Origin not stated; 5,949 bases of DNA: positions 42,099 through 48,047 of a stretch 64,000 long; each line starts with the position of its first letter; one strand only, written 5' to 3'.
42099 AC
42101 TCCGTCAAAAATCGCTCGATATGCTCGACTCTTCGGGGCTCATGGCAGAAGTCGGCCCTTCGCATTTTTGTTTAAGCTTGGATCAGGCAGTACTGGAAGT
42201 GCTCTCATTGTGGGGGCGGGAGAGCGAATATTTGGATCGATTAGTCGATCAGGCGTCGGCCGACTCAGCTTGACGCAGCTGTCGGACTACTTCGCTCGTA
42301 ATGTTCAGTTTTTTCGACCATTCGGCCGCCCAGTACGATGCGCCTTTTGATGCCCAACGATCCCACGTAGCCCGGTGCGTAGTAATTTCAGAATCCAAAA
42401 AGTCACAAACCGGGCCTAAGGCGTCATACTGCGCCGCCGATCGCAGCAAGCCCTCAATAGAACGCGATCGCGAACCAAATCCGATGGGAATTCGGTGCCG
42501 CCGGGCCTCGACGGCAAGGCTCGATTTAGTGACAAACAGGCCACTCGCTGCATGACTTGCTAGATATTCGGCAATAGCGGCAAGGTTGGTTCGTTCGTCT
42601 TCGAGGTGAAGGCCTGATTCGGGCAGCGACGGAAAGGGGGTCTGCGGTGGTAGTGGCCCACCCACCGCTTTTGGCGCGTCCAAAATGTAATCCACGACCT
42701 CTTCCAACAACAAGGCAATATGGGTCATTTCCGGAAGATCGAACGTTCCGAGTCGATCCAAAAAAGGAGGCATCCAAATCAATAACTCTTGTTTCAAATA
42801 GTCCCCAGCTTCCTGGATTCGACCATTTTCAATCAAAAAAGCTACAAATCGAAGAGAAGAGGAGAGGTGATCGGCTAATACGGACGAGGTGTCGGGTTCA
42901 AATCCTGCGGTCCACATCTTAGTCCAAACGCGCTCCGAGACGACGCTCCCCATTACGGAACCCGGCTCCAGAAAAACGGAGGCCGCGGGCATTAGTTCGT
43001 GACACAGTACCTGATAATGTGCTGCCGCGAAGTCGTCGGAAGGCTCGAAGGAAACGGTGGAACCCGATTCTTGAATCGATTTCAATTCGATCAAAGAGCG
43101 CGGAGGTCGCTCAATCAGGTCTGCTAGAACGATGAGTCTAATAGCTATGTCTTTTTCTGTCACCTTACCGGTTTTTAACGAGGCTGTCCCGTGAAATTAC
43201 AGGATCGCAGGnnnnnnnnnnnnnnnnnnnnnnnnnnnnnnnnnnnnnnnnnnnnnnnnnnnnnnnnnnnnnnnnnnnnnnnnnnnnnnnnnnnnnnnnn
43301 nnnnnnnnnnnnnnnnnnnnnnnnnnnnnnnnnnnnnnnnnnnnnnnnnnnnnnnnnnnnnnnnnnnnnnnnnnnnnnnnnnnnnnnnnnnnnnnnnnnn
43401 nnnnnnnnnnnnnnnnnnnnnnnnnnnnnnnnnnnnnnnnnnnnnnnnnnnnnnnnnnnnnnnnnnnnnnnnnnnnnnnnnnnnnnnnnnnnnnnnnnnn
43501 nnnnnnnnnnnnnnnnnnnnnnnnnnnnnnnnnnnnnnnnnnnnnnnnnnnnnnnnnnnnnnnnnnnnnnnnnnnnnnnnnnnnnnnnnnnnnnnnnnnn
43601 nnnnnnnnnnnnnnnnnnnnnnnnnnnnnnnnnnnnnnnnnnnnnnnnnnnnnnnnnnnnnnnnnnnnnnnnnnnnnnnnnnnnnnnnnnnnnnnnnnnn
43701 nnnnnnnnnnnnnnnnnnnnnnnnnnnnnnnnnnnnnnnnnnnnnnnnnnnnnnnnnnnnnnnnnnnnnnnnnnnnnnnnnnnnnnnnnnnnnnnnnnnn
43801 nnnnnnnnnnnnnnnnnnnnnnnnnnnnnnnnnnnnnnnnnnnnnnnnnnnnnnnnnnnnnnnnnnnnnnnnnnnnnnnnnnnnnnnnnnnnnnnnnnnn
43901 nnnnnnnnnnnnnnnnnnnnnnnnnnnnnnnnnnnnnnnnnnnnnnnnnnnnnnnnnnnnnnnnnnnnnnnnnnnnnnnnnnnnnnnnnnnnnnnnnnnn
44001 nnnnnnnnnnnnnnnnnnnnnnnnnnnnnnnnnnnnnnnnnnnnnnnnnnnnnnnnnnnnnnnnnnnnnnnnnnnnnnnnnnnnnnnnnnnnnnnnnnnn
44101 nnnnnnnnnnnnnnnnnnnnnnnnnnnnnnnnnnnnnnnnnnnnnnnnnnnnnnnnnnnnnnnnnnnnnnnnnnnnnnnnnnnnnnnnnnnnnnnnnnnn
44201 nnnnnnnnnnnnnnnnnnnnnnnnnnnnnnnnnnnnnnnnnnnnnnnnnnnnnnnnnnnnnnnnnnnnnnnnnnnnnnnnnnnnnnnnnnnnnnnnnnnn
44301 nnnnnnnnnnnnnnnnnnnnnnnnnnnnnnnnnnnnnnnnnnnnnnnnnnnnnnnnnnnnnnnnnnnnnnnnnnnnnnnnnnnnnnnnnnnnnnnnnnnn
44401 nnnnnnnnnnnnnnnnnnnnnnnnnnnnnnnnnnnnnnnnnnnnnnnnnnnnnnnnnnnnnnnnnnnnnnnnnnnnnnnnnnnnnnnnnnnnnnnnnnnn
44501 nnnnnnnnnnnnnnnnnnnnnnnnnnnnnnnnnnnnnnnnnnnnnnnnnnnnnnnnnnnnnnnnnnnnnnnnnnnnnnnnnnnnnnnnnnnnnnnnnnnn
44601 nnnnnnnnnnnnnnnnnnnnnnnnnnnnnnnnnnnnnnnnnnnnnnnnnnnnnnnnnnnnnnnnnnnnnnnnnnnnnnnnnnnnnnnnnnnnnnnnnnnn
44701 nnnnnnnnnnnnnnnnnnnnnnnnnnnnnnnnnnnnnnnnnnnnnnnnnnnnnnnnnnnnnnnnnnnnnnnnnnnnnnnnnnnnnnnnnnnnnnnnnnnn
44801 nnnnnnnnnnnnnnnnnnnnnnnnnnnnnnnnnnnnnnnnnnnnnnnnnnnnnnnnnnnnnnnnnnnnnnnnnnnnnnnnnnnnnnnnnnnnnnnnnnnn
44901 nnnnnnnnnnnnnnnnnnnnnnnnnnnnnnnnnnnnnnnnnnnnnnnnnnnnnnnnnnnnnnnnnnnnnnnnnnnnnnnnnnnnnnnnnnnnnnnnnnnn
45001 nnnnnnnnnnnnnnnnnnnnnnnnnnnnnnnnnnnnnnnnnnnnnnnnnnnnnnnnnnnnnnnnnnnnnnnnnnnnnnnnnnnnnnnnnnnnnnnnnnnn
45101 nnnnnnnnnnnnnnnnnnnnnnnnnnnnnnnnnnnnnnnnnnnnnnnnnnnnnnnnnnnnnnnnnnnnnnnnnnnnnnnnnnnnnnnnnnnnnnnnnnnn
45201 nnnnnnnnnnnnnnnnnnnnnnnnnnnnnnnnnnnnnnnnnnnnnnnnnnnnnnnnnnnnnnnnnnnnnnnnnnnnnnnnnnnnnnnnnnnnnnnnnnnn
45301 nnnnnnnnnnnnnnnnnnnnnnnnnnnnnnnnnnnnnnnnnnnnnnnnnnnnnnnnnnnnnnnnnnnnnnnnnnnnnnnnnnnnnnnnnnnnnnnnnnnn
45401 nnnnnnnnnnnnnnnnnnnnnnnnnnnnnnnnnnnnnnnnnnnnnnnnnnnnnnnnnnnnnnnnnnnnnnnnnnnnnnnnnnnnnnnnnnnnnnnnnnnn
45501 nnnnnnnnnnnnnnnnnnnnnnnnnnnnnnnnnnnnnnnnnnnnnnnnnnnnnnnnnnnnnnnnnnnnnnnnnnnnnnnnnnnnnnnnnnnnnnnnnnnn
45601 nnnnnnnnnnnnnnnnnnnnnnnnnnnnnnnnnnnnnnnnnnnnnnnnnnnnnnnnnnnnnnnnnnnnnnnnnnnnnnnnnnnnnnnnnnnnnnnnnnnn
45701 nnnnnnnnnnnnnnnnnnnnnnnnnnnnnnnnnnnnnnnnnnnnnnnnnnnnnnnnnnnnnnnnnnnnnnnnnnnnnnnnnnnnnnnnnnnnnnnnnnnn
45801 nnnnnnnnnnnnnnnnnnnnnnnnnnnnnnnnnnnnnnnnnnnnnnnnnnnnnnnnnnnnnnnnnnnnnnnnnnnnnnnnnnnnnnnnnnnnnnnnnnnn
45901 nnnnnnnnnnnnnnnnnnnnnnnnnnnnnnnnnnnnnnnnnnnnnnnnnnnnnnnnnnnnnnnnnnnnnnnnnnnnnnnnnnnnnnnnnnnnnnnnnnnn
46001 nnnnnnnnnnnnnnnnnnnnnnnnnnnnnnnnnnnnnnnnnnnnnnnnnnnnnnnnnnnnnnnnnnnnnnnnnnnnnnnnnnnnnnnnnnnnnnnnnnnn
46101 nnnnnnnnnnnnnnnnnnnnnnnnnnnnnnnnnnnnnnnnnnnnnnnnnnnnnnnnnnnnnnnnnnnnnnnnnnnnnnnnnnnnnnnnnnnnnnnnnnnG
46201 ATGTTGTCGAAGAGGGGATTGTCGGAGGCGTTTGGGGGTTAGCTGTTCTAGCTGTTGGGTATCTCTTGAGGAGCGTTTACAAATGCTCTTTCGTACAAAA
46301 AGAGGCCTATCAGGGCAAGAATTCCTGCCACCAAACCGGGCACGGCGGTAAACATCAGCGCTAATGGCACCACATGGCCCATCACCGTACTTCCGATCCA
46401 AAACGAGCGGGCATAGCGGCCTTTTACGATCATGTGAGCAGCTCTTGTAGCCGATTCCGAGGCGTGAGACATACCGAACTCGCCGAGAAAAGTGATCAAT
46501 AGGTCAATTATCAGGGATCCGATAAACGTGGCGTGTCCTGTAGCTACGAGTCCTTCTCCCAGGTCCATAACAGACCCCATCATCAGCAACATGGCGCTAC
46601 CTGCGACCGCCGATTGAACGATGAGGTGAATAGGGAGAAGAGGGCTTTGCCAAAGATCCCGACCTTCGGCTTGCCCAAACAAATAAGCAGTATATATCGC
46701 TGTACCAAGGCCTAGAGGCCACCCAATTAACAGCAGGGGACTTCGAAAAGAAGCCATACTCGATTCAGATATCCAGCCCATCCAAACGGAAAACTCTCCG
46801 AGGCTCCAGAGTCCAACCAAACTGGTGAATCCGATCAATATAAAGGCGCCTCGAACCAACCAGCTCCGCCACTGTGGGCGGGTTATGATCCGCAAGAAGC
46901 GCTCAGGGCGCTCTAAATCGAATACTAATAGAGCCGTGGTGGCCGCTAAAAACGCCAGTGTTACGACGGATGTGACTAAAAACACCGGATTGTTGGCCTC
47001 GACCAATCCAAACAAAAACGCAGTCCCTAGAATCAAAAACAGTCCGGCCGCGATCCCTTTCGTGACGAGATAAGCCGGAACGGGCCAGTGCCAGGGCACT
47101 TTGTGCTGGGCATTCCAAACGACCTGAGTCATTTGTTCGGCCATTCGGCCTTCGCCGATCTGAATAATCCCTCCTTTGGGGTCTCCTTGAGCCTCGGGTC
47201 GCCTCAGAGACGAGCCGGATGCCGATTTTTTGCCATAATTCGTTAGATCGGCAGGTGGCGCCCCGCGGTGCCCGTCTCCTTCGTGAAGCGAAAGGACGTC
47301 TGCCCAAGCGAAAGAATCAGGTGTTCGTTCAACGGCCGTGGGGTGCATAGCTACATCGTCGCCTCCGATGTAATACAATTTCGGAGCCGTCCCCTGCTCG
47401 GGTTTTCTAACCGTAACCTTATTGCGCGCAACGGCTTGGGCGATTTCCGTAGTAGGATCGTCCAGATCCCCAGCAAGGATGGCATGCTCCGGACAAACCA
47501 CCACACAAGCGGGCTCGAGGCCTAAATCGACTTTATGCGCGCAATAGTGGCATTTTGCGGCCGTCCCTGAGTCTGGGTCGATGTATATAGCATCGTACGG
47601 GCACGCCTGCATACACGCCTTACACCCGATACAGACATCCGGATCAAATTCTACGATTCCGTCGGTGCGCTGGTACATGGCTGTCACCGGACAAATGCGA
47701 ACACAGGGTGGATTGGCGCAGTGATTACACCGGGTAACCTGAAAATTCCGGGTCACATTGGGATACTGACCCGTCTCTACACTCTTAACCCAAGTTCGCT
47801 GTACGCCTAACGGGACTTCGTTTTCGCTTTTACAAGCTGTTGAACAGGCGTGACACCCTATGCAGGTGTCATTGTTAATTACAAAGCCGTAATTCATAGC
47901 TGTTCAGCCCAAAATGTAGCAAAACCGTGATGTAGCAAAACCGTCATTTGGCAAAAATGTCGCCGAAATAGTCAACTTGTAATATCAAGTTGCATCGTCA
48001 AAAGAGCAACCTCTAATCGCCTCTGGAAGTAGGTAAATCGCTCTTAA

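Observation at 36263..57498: The same ACTTG-N6-CAAGT palindrome marks three promoters: a putative regulon of the HutC/GntR regulator at 57563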

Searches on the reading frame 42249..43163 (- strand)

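Call 7: search_protein_families(library=pfam, proteins=[window:42249-43163:-])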
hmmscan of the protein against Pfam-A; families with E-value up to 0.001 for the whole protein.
window:42249-43163:- (304 aa): 1 family
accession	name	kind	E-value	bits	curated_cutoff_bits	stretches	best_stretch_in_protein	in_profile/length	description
PF02613.20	Nitrate_red_del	-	5.9e-05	23.6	22.2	1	44-134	31-134/136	Nitrate reductase delta subunit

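Call 26: search_protein_families(library=ncbifam, proteins=[window:42249-43163:-], max_evalue=0.00001)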
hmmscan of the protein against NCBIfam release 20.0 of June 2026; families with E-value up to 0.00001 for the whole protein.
window:42249-43163:- (304 aa): 0 families

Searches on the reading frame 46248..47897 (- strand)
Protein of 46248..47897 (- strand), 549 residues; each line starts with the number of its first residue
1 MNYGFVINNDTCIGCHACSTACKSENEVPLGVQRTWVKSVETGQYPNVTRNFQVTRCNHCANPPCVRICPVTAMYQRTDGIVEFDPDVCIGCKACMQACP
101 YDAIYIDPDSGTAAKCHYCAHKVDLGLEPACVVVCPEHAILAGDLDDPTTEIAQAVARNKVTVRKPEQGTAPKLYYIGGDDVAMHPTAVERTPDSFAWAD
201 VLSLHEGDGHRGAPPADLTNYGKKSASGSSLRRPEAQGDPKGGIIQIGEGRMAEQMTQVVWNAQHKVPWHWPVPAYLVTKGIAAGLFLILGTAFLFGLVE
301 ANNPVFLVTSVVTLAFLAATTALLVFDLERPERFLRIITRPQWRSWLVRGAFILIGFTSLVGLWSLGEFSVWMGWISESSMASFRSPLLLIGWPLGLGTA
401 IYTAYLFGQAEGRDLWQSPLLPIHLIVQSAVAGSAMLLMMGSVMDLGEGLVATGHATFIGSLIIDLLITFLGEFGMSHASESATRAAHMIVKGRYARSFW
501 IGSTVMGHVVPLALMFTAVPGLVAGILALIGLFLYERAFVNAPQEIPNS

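Call 7: search_protein_families(library=pfam, proteins=[window:46248-47897:-])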
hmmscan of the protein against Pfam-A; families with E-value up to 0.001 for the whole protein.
window:46248-47897:- (549 aa): 13 families
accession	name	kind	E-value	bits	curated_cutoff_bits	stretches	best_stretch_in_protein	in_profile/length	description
PF03916.19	NrfD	-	8.6e-27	95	25.8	1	262-534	4-299/313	Polysulphide reductase, NrfD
PF13247.11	Fer4_11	-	6e-24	84.6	26.2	1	51-144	4-99/100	4Fe-4S dicluster domain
PF13237.11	Fer4_10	-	8e-13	48.5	25.5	2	82-136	2-53/53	4Fe-4S dicluster domain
PF12837.12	Fer4_6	-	2.7e-11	43.3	25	1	81-104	1-24/24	4Fe-4S binding domain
PF12838.12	Fer4_7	-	1.1e-10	42.2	27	2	56-103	1-52/52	4Fe-4S dicluster domain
PF00037.32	Fer4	-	4e-10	39.5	21.1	1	82-105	1-24/24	4Fe-4S binding domain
PF13187.11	Fer4_9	-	2e-09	37.8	27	2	89-140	2-52/52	4Fe-4S dicluster domain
PF12797.12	Fer4_2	-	1e-08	35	24.5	2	81-101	2-22/22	4Fe-4S binding domain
PF12800.12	Fer4_4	-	1.5e-06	28.4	24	1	86-102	1-17/17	4Fe-4S binding domain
PF12798.12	Fer4_3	-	8.6e-05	23.5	27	0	89-103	1-15/15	4Fe-4S binding domain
PF13484.11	Fer4_16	-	0.00014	23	30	0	89-116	2-29/66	4Fe-4S double cluster binding domain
PF14697.11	Fer4_21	-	0.00015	22.3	35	0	85-139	4-56/59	4Fe-4S dicluster domain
PF25160.1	LdpA_Fe-S-bd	-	0.00018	21.6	27.6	1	62-104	6-43/49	LdpA Fe-S cluster-binding domain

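Call 26: search_protein_families(library=ncbifam, proteins=[window:46248-47897:-], max_evalue=0.00001)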
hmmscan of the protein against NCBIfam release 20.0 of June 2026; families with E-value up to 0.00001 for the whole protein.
window:46248-47897:- (549 aa): 36 families (the best 25 are shown)
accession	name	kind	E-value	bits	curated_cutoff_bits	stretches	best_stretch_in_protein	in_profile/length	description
NF011569.0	PRK14993.1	equivalog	2.5e-53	181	416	1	3-187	44-232/244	tetrathionate reductase subunit TtrB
TIGR03149.1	cyt_nit_nrfC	equivalog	1.9e-47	161.5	377.6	1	2-177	38-216/225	cytochrome c nitrite reductase Fe-S protein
NF045797.1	DsrO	equivalog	1.3e-46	158.9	200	1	2-177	43-234/235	sulfate reduction electron transfer complex DsrMKJOP subunit DsrO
NF041715.1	arsenate_red_ArrB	equivalog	6.2e-46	156.8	450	2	1-106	1-106/233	arsenate respiratory reductase iron-sulfur subunit ArrB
TIGR02951.1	DMSO_dmsB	equivalog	2.8e-39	134.7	214.1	1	3-147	2-155/161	DMSO/selenate family reductase complex B subunit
TIGR03478.1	DMSO_red_II_bet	subfamily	9.9e-32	110.1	480.7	1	36-178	110-254/321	DMSO reductase family type II enzyme, iron-sulfur subunit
NF042979.1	EthbenzDh_ebdB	equivalog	1.3e-28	99.9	740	1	35-182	131-280/354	ethylbenzene dehydrogenase subunit beta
NF038355.1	FDH3_beta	equivalog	1.9e-27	96.4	240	1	5-120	5-122/180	formate dehydrogenase FDH3 subunit beta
NF008134.0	PRK10882.1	equivalog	9.1e-26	90.7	263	1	52-161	108-224/329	hydrogenase 2 operon protein HybA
TIGR01582.1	FDH-beta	equivalog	1.4e-24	86.7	334.7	1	52-160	88-197/283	formate dehydrogenase subunit beta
NF041782.1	mnquin_red_QrcC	equivalog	7e-23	81.5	400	1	3-106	1-118/239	menaquinone reductase iron-sulfur cluster-binding subunit QrcC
NF045715.1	sulf_resp_HmcB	equivalog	6.3e-22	78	420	1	4-148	38-201/307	sulfate respiration complex iron-sulfur protein HmcB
TIGR01660.1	narH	equivalog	5.8e-21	74.5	524.05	1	43-136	169-263/492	nitrate reductase subunit beta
NF009408.0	PRK12769.1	equivalog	2.7e-19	68.8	1003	1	1-141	1-143/659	formate-dependent uric acid utilization protein AegA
NF045766.1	PhenlGlyoxDHPadI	equivalog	5.3e-18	65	700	1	7-140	9-133/443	NADH-dependent phenylglyoxylate dehydrogenase subunit beta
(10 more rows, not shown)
